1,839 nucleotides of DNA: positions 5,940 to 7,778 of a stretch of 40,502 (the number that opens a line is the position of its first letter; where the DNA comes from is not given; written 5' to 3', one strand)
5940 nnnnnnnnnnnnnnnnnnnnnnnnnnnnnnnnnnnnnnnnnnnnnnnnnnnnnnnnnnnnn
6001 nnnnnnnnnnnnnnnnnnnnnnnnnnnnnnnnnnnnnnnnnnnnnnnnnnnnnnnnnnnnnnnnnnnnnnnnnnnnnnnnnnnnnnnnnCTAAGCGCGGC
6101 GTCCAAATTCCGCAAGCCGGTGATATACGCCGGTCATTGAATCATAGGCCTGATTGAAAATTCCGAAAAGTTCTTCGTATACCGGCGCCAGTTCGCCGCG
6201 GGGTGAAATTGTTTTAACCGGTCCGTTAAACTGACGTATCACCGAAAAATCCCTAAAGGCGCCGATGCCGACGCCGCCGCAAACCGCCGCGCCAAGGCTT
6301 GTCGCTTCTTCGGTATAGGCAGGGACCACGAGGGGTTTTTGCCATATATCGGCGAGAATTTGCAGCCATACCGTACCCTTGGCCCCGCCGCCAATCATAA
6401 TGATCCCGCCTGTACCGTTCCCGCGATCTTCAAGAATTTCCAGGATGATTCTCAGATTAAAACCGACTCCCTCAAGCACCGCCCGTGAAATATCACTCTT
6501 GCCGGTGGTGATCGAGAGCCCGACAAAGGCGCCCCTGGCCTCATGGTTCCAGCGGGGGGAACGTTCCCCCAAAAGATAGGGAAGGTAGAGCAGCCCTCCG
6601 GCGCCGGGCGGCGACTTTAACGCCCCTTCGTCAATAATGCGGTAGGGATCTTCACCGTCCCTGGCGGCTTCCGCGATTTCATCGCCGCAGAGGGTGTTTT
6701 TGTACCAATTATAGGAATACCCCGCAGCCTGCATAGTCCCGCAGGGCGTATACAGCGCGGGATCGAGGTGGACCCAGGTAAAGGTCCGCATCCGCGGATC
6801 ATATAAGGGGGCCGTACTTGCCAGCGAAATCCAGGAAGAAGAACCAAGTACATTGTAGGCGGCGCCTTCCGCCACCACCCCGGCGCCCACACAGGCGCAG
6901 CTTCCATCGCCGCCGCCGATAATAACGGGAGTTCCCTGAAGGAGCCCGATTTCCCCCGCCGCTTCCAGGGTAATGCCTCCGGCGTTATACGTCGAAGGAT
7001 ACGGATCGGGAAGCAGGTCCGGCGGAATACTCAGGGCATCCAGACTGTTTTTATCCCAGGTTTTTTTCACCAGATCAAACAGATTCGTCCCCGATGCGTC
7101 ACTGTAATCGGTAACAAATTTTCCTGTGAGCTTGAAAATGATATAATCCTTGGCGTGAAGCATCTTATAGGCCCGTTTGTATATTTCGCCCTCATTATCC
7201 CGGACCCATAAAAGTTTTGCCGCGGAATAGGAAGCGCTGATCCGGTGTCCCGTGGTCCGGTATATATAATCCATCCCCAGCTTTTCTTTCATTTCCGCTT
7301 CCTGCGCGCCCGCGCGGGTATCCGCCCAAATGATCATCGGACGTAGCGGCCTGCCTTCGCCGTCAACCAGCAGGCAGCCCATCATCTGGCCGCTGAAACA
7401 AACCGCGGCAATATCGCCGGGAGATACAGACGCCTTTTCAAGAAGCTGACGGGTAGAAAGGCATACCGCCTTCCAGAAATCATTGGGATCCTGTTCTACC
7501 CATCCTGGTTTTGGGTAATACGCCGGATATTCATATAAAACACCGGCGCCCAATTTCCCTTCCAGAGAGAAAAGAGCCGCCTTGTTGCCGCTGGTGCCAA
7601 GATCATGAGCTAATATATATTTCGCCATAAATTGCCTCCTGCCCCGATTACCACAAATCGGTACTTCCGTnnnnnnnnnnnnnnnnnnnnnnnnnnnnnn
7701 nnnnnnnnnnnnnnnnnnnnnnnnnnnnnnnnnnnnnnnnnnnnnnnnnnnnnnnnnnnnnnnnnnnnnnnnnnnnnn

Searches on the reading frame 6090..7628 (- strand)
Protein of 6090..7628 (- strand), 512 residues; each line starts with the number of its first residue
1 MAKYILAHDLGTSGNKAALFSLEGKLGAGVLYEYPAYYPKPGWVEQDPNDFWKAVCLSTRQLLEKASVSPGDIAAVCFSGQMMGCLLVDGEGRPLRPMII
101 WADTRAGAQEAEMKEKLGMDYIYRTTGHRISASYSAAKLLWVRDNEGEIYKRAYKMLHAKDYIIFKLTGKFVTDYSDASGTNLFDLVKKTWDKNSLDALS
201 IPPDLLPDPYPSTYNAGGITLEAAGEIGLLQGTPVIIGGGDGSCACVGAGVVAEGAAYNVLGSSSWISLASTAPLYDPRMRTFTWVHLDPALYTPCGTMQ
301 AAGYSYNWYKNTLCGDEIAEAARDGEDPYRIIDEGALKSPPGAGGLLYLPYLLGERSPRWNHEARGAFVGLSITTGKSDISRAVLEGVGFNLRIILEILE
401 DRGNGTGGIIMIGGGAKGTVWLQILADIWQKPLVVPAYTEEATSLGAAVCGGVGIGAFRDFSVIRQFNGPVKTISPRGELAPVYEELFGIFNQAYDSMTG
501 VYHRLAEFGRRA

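Call 4: search_protein_families(library=pfam, proteins=[window:6090-7628:-])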
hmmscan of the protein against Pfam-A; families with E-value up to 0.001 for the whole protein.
window:6090-7628:- (512 aa): 2 families
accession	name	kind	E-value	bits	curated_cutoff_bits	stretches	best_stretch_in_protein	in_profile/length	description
PF00370.27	FGGY_N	-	4.8e-64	216.7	28.8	1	4-248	1-245/245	FGGY family of carbohydrate kinases, N-terminal domain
PF02782.22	FGGY_C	-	1.7e-33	116.5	27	1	257-453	1-196/198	FGGY family of carbohydrate kinases, C-terminal domain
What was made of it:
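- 6090..7628 (-): XylB-type FGGY kinase, native in composition. It lies 42 nt downstream of the AE and is probably co-transcribed. FGGY_N and FGGY_C (call 4).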

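Call 5: search_protein_families(library=ncbifam, proteins=[window:6090-7628:-])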
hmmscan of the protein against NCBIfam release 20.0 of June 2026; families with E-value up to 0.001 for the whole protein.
window:6090-7628:- (512 aa): 12 families
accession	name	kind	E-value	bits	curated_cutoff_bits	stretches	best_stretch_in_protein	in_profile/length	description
TIGR01312.1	XylB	equivalog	5.5e-113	378.1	380.25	1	9-495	4-480/481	xylulokinase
TIGR01314.1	gntK_FGGY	equivalog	1.1e-93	314.6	648.55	1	4-510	1-505/505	gluconokinase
NF008187.0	PRK10939.1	equivalog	2e-69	234.6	528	1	2-498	3-503/521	autoinducer-2 kinase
NF011601.0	PRK15027.1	equivalog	4.2e-67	226.6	912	1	7-451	4-432/484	xylulokinase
TIGR01311.1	glycerol_kin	equivalog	6.1e-63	212.8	590.35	1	3-464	1-459/496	glycerol kinase GlpK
NF000756.0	PRK00047.1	subfamily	4.5e-59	200.1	498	1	2-474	4-471/502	glycerol kinase GlpK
NF003154.0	PRK04123.1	equivalog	9e-39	133.6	428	1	39-498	50-537/554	ribulokinase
TIGR01315.1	5C_CHO_kinase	subfamily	4.4e-36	124.7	408.7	2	8-274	5-291/541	FGGY family pentulose kinase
TIGR02628.1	fuculo_kin_coli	equivalog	1e-35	123.6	470.9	1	52-466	52-453/465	L-fuculokinase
TIGR01234.1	L-ribulokinase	equivalog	4.3e-33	114.9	583.25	1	43-497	53-529/536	ribulokinase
TIGR02627.1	rhamnulo_kin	equivalog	6.2e-22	77.8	527.95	1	85-277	80-267/454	rhamnulokinase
NF007925.0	PRK10640.1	equivalog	2.6e-18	65.7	639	1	3-277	4-273/489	rhamnulokinase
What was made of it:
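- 6090..7628 (-): XylB model 378.1 bits against a 380.25 cutoff (call 5).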

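Call 42: search_solved_structures(query=window:6090-7628:-, max_evalue=1e-30)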
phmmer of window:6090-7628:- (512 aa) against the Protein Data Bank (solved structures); distinct sequences matched with E-value up to 1e-30: 34.
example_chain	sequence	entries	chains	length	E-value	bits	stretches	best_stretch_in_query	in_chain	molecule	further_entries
5ya0_A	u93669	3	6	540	3.1e-66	227.3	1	4-486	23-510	Autoinducer-2 kinase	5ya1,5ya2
3gbt_A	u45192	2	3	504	5.8e-65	223.1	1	3-506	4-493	Gluconate kinase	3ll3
5vm1_A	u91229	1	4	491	4.1e-63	217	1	6-498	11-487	Xylulokinase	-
2itm_A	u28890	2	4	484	7.3e-63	216.1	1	7-450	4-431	Xylulose kinase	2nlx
3ifr_A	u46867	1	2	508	8.1e-62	212.7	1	3-507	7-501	Carbohydrate kinase, FGGY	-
2zf5_O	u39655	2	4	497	5.2e-54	186.9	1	1-467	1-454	Glycerol kinase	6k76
6k78_B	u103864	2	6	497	5.2e-54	186.9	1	1-467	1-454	Glycerol kinase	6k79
6k78_A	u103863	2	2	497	7.1e-54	186.5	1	1-467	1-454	Glycerol kinase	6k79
2dpn_A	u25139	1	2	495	7e-53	183.2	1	4-470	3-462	Glycerol kinase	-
4e1j_A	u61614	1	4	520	3e-46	161.3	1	1-458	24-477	Glycerol kinase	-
3hz6_A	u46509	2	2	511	1.7e-45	158.8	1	2-436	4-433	Xylulokinase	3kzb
3d7e_O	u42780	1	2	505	1.8e-45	158.8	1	3-468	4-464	Glycerol kinase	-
3h45_X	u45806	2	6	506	2.6e-45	158.2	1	3-468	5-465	Glycerol kinase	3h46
3h3n_X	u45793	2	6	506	3.7e-45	157.7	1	3-468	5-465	Glycerol kinase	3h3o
3flc_O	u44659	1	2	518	4e-45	157.6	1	3-468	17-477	Glycerol kinase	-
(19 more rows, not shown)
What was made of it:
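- On Xylulokinase XylB (TIGR01312): The nearest PDB matches are LsrK, gluconokinase and xylulokinase, all at similar E-values (call 42).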

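Call 48: find_homologous_proteins(query=window:6090-7628:-, max_evalue=1e-100)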
Query window:6090-7628:- (512 aa): 5785 proteins with E <= 1e-100 among 8000 candidates; the best 120 are listed.
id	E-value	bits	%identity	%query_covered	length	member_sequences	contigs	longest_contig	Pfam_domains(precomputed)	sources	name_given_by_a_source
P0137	0.0e+0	1184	100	100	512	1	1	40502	PF00370.28,PF02782.23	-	-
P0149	0.0e+0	1085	92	100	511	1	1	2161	PF00370.28,PF02782.23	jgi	jgi:xylulokinase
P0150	0.0e+0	1024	86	100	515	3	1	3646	PF00370.28,PF02782.23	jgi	jgi:xylulokinase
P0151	2.0e-298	1008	85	100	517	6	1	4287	PF00370.28,PF02782.23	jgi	jgi:xylulokinase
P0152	1.1e-293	993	84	100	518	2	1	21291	PF00370.28,PF02782.23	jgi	jgi:xylulokinase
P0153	1.2e-293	993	84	100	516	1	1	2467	PF00370.28,PF02782.23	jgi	jgi:xylulokinase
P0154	1.2e-293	993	83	100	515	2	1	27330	PF00370.28,PF02782.23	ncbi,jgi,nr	ncbi:MAG: FGGY-family carbohydrate kinase [Treponema sp.]|jgi:xylulokinase|nr:FGGY-family carbohydra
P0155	1.8e-293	992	84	100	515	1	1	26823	PF00370.28,PF02782.23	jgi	jgi:xylulokinase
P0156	5.3e-291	984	82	100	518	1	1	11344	PF00370.28,PF02782.23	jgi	jgi:xylulokinase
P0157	1.8e-288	976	82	100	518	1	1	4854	PF00370.28,PF02782.23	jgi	jgi:xylulokinase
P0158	1.1e-287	973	82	100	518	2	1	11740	PF00370.28,PF02782.23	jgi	jgi:xylulokinase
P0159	8.8e-287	970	82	100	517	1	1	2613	PF00370.28,PF02782.23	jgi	-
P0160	3.5e-286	968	81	100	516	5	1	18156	PF00370.28,PF02782.23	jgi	jgi:xylulokinase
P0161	5.0e-286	968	80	100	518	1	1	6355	PF00370.28,PF02782.23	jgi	jgi:xylulokinase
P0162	1.5e-285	966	81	100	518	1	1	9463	PF00370.28,PF02782.23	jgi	jgi:xylulokinase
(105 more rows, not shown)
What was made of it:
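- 6090..7628 (-): 5,785 homologs at E<=1e-100, with Treponema members at 70-92% (call 48).
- Tried and rejected: I rejected this after the homolog search showed it is a very common XylB-type gene with many closer Treponema orthologs (call 48).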

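Call 49: find_encoding_contigs(protein=P0154, flank=10000, max_places=2)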
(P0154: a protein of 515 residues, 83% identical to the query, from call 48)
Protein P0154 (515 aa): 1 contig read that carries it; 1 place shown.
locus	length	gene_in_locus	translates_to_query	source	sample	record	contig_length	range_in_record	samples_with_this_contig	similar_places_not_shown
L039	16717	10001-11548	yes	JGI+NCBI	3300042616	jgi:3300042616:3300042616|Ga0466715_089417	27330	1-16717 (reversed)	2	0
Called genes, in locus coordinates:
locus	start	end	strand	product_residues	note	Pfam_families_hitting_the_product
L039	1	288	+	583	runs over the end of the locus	PF00004:AAA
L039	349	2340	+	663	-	PF00270:DEAD, PF04851:ResIII (weak), PF00271:Helicase_C, PF16124:RecQ_Zn_bind, PF09382:RQC, PF00570:HRDC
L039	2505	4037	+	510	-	PF00370:FGGY_N, PF02782:FGGY_C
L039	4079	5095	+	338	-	PF01408:GFO_IDH_MocA, PF02894:GFO_IDH_MocA_C, PF22725:GFO_IDH_MocA_C3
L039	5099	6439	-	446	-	-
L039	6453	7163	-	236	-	PF00106:adh_short, PF13561:adh_short_C2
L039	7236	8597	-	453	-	PF00232:Glyco_hydro_1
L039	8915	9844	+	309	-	PF08450:SGL (weak)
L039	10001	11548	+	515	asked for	PF00370:FGGY_N, PF02782:FGGY_C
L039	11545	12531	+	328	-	PF07470:Glyco_hydro_88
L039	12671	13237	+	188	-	PF00881:Nitroreductase, PF14512:TM1586_NiRdase (weak), PF00881:Nitroreductase (weak)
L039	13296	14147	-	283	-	PF08902:DUF1848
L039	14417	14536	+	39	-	-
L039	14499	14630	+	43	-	-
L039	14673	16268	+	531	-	PF00370:FGGY_N, PF02782:FGGY_C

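Call 50: find_encoding_contigs(protein=P0155, flank=10000, max_places=2)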
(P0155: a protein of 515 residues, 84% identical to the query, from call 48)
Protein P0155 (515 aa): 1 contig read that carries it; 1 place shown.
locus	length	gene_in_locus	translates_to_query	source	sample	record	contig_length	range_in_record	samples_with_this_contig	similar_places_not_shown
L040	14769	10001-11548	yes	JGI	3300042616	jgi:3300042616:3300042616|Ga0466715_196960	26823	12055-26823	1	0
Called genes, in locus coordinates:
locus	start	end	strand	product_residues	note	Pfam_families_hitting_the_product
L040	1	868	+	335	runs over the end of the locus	PF02653:BPD_transp_2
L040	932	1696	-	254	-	PF00106:adh_short, PF01370:Epimerase (weak), PF08659:KR, PF13561:adh_short_C2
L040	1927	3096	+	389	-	PF00465:Fe-ADH, PF13685:Fe-ADH_2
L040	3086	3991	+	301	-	PF01263:Aldose_epim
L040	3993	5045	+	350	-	PF08240:ADH_N, PF16912:Glu_dehyd_C, PF00107:ADH_zinc_N, PF13602:ADH_zinc_N_2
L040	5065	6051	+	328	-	PF08450:SGL (faint)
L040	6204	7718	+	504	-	PF00005:ABC_tran, PF13304:AAA_21 (faint), PF00005:ABC_tran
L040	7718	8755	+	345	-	PF02653:BPD_transp_2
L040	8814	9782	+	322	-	PF00532:Peripla_BP_1, PF13407:Peripla_BP_4, PF13458:Peripla_BP_6 (weak)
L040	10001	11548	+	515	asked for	PF00370:FGGY_N, PF02782:FGGY_C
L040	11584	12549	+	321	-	PF00389:2-Hacid_dh, PF02826:2-Hacid_dh_C, PF07991:KARI_N (weak)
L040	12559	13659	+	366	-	PF02126:PTE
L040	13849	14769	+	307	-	?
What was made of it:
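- L040 is a GRE-less counterpart (call 50).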

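Call 51: find_encoding_contigs(protein=P0152, flank=10000, max_places=2)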
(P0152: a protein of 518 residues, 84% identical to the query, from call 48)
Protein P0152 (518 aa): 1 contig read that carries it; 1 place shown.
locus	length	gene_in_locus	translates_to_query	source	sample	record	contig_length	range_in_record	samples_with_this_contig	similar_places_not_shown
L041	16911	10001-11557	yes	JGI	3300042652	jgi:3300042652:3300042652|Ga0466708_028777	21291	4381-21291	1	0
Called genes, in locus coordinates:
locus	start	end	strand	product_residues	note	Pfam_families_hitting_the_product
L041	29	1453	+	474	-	PF00370:FGGY_N, PF02782:FGGY_C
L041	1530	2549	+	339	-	PF01408:GFO_IDH_MocA, PF02894:GFO_IDH_MocA_C, PF22725:GFO_IDH_MocA_C3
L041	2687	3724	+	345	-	PF00532:Peripla_BP_1, PF13407:Peripla_BP_4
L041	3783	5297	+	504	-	PF00005:ABC_tran, PF13304:AAA_21 (faint), PF00005:ABC_tran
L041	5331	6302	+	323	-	PF02653:BPD_transp_2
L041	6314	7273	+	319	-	PF02653:BPD_transp_2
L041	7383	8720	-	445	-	-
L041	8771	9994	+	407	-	PF08450:SGL (faint)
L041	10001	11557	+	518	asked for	PF00370:FGGY_N, PF02782:FGGY_C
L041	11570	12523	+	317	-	PF07470:Glyco_hydro_88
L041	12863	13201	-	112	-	-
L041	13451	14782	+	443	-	PF01547:SBP_bac_1, PF13416:SBP_bac_8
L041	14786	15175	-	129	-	-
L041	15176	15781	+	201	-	PF00528:BPD_transp_1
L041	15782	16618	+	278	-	PF00528:BPD_transp_1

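Call 70: search_protein_families(library=pfam, proteins=[L040:5065-6051:+, L040:13849-14769:+], max_evalue=0.001)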
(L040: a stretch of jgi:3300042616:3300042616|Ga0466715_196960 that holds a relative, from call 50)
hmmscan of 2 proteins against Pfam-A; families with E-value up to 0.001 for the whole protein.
L040:5065-6051:+ (328 aa): 1 family
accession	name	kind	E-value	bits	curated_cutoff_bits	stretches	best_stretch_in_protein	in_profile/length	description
PF08450.18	SGL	-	2.4e-16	60.5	26.3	1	220-277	166-223/246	SMP-30/Gluconolactonase/LRE-like region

L040:13849-14769:+ (307 aa): 1 family
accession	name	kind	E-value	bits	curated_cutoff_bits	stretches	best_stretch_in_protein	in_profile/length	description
PF00664.28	ABC_membrane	-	5.6e-22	79.1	28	1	41-283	6-242/274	ABC transporter transmembrane region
